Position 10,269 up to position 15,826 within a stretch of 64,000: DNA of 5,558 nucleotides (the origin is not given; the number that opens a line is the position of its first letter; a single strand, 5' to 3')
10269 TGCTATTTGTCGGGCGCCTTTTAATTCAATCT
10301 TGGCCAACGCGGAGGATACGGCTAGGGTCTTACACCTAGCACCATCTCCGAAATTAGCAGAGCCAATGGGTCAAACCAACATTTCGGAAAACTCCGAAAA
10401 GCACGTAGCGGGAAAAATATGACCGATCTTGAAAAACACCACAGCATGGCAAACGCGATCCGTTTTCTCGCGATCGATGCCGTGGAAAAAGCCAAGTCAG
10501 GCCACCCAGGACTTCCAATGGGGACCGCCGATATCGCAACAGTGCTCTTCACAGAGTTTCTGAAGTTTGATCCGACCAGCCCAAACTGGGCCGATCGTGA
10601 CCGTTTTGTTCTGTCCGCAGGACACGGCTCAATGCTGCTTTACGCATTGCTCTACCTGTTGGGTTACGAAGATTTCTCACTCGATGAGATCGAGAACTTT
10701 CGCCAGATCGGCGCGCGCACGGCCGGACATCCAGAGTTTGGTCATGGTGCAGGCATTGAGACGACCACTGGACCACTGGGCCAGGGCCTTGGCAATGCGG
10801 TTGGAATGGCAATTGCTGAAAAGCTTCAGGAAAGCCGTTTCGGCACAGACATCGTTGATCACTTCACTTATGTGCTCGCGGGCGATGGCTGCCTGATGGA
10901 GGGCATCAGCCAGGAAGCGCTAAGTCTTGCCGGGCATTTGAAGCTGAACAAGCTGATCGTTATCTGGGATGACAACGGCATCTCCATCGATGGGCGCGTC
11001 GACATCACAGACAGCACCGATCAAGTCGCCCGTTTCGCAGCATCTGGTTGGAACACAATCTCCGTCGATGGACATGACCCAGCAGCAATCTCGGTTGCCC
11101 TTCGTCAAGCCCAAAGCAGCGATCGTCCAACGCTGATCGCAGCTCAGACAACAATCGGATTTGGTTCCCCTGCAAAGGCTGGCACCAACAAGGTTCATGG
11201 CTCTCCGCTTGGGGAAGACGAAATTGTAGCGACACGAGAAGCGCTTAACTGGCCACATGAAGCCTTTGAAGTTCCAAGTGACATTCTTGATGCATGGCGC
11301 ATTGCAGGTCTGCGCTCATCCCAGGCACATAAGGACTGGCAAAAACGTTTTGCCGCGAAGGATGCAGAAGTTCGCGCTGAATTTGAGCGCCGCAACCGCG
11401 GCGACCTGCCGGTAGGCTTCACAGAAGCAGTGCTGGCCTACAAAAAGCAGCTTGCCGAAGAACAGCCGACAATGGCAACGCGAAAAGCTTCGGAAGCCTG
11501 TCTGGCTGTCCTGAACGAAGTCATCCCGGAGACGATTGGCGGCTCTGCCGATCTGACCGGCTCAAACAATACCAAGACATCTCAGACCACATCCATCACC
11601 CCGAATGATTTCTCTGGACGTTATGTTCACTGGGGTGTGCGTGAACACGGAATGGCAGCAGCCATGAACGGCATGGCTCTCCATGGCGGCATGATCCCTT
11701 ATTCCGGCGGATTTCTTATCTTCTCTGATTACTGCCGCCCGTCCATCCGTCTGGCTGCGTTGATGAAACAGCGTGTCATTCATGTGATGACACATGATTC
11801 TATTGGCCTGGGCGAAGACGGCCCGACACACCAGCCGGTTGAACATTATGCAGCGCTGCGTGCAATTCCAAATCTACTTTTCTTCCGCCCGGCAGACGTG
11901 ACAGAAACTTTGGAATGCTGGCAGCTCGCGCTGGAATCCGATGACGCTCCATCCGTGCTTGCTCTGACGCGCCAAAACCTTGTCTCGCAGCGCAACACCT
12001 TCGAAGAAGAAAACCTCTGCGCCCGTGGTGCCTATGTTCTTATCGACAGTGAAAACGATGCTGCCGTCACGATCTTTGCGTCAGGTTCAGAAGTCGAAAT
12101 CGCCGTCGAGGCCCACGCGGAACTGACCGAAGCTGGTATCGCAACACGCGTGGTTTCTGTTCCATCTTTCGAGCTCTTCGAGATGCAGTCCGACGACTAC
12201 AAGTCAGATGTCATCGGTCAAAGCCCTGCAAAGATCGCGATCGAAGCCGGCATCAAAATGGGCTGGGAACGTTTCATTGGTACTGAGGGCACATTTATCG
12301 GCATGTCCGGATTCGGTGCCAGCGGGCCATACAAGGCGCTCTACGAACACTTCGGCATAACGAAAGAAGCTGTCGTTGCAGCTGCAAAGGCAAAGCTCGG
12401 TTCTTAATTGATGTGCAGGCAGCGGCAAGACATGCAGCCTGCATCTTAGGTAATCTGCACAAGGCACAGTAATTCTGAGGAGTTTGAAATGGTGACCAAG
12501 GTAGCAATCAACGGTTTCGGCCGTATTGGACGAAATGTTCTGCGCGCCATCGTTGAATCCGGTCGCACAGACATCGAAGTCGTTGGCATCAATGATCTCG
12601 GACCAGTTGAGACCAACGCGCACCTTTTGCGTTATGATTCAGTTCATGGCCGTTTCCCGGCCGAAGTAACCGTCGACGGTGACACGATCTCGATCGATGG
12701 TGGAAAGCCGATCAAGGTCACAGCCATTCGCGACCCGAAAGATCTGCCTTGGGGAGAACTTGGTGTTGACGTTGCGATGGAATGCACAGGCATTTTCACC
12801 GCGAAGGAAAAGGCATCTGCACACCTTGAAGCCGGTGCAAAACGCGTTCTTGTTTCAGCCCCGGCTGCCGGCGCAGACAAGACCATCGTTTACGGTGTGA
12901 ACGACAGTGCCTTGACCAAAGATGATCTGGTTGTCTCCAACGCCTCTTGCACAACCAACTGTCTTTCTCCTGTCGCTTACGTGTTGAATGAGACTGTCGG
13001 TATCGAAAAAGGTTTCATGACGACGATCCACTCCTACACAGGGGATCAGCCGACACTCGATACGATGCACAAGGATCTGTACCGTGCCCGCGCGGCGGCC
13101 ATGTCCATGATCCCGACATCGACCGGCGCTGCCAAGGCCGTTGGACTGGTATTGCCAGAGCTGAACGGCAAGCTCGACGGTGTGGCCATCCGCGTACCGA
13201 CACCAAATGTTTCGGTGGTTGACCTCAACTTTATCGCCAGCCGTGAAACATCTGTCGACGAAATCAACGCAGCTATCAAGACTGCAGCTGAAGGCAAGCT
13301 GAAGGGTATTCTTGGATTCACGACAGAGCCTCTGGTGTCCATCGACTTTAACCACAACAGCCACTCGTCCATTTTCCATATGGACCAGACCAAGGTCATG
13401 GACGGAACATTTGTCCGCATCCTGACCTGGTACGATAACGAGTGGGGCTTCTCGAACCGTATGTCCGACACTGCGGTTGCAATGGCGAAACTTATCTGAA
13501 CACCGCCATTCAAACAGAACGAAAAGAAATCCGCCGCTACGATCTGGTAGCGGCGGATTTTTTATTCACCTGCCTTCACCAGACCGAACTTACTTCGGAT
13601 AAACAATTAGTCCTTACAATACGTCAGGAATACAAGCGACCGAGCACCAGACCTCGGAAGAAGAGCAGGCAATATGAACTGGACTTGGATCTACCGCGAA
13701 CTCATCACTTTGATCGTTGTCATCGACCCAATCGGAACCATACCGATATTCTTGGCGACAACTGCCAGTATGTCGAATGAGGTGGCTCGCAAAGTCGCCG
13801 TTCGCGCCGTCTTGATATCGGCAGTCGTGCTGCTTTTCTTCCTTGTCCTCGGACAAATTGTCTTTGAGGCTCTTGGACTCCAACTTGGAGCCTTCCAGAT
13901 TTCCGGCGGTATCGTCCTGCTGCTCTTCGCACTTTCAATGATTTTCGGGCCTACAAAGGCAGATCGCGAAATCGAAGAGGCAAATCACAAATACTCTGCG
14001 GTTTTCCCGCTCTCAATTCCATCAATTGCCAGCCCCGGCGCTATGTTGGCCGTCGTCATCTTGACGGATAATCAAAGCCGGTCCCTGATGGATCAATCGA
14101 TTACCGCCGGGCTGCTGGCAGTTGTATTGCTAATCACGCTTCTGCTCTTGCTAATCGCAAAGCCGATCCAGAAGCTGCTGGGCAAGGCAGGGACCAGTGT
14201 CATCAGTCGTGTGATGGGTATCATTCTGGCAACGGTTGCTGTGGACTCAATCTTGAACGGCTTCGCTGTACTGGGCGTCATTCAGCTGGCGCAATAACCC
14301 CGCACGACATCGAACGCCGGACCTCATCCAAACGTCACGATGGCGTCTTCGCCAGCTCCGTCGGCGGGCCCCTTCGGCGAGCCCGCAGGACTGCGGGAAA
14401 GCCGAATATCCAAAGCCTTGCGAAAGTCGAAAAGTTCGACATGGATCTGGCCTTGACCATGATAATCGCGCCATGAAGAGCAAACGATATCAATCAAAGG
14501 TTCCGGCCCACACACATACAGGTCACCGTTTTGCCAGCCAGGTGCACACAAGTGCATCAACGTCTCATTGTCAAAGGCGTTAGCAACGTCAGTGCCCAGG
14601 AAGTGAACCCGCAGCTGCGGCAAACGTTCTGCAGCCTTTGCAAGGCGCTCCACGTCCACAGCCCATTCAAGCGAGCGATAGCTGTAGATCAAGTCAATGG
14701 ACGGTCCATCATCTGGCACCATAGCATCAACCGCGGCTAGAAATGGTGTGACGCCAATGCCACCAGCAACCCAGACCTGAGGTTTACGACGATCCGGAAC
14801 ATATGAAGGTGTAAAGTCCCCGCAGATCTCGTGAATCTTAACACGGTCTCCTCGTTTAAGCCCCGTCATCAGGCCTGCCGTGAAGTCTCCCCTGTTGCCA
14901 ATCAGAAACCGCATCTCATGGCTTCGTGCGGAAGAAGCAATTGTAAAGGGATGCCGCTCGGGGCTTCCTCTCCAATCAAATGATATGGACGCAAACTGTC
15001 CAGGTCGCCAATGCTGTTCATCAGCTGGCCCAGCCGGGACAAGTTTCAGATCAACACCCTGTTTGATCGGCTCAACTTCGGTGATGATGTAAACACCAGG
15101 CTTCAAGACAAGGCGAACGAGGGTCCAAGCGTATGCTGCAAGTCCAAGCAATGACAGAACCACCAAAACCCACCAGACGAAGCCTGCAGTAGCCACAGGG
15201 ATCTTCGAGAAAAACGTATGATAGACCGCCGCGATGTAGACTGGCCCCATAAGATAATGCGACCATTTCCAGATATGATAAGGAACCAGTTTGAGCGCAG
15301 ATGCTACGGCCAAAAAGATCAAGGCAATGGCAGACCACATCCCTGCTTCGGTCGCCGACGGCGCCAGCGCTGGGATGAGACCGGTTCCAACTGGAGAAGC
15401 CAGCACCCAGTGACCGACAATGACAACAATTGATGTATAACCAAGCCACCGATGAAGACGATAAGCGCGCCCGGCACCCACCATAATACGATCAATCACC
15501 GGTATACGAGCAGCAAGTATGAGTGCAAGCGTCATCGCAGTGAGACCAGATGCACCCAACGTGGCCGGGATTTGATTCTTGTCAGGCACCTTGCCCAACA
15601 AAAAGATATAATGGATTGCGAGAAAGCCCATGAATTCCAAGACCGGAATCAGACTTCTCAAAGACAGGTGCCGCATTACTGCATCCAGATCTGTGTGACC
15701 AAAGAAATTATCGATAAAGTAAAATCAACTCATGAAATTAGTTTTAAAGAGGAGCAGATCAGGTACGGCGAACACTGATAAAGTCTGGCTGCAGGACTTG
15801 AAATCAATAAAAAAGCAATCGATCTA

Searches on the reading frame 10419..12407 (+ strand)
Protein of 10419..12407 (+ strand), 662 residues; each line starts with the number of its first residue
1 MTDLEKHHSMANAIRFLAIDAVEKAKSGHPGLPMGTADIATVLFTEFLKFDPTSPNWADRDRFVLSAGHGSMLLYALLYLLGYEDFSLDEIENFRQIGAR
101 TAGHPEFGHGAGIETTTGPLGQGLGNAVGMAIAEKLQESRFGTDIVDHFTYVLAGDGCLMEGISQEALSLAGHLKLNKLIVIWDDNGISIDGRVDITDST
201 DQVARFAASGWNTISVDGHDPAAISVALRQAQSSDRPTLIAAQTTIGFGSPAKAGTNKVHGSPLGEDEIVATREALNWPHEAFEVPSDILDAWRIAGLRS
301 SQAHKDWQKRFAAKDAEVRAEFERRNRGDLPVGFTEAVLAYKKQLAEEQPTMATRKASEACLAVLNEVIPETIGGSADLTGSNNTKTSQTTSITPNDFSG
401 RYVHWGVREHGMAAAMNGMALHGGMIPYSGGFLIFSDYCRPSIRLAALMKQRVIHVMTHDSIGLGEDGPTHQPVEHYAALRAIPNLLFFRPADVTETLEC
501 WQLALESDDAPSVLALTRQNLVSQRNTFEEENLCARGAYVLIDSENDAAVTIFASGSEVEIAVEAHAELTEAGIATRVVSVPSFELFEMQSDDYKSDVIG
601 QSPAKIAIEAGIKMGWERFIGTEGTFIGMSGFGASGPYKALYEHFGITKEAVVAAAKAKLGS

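Call 42: list_cluster_members(proteins=[window:10419-12407:+, window:12489-13499:+, window:16547-17740:+, window:38752-39690:+, window:43805-44746:-])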
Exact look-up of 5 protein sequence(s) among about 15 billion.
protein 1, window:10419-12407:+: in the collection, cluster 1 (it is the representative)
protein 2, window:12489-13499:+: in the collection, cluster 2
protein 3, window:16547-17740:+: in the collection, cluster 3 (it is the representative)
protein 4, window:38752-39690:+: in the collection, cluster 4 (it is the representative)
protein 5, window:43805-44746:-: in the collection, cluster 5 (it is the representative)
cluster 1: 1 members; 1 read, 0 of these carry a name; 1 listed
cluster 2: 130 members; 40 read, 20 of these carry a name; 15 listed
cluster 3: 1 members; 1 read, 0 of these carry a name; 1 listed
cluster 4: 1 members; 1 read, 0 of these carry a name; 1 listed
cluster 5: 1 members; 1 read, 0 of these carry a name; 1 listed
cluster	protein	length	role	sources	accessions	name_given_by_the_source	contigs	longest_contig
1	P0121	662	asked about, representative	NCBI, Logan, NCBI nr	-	-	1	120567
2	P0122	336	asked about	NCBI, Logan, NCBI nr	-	-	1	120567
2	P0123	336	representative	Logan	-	-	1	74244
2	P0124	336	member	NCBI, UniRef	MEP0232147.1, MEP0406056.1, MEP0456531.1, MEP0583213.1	type I glyceraldehyde-3-phosphate dehydrogenase [Roseibium sp.] | type I glyceraldehyde-3-phosphate dehydrogenase n=1 Tax=Roseibium sp. TaxID=1936156 ...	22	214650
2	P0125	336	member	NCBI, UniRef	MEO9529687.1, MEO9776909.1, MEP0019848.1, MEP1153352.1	type I glyceraldehyde-3-phosphate dehydrogenase [Roseibium sp.] | type I glyceraldehyde-3-phosphate dehydrogenase n=1 Tax=Roseibium sp. TaxID=1936156 ...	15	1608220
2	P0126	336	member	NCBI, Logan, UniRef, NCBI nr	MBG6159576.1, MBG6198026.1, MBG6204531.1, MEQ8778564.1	MAG: type I glyceraldehyde-3-phosphate dehydrogenase [Roseibium album] | type I glyceraldehyde-3-phosphate dehydrogenase n=1 Tax=Roseibium album TaxID=311410 ... | type I glyceraldehyde-3-phosphate dehydrogenase [Roseibium album]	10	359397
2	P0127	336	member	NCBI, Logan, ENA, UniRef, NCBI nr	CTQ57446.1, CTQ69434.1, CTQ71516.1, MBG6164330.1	glyceraldehyde 3-phosphate dehydrogenase [Labrenzia sp. EL_208] | Glyceraldehyde-3-phosphate dehydrogenase n=1 Tax=Roseibium album TaxID=311410 ... | type I glyceraldehyde-3-phosphate dehydrogenase [Roseibium album]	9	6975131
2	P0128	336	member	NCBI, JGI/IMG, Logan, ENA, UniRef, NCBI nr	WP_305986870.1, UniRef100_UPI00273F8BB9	type I glyceraldehyde-3-phosphate dehydrogenase [Roseibium sp. MMSF_3544] | type I glyceraldehyde-3-phosphate dehydrogenase n=1 Tax=unclassified Roseibium ...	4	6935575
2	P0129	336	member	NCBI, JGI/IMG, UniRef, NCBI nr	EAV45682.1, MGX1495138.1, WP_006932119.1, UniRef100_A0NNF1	type I glyceraldehyde-3-phosphate dehydrogenase [Roseibium aggregatum] | glyceraldehyde 3-phosphate dehydrogenase | Glyceraldehyde-3-phosphate dehydrogenase n=1 Tax=Roseibium aggregatum (strain ATCC 25650 ...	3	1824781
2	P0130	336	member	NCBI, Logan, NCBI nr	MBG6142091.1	glyceraldehyde 3-phosphate dehydrogenase [Labrenzia sp. EL_142]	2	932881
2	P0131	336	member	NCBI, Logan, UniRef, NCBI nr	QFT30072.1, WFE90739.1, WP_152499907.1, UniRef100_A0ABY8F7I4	type I glyceraldehyde-3-phosphate dehydrogenase [Roseibium porphyridii] | Glyceraldehyde-3-phosphate dehydrogenase n=1 Tax=Roseibium porphyridii TaxID=2866279 ... | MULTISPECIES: type I glyceraldehyde-3-phosphate dehydrogenase [Stappiaceae]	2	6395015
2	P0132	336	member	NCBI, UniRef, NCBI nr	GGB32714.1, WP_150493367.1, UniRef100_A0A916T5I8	glyceraldehyde-3-phosphate dehydrogenase [Roseibium aquae] | Glyceraldehyde-3-phosphate dehydrogenase n=1 Tax=Roseibium aquae TaxID=1323746 ... | type I glyceraldehyde-3-phosphate dehydrogenase [Roseibium aquae]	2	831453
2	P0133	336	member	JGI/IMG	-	glyceraldehyde 3-phosphate dehydrogenase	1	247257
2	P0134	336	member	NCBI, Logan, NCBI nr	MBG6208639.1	glyceraldehyde 3-phosphate dehydrogenase [Labrenzia sp. EL_126]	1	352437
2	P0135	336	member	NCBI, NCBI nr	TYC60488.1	type I glyceraldehyde-3-phosphate dehydrogenase [Rhodobacterales bacterium]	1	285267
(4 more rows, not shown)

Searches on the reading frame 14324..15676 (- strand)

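Call 46: search_protein_families(library=pfam, proteins=[window:14324-15676:-], max_evalue=0.0001)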
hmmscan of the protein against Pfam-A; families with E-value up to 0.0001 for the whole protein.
window:14324-15676:- (450 aa): 3 families
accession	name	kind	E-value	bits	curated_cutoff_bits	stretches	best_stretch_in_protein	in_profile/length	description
PF01794.25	Ferric_reduct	-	1.2e-09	38.7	28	1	41-151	2-121/121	Ferric reductase like transmembrane component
PF00175.26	NAD_binding_1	-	1.9e-06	28.9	22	1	303-399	2-108/109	Oxidoreductase NAD-binding domain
PF08022.18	FAD_binding_8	-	3.1e-05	24.5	22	1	220-276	27-85/109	FAD-binding domain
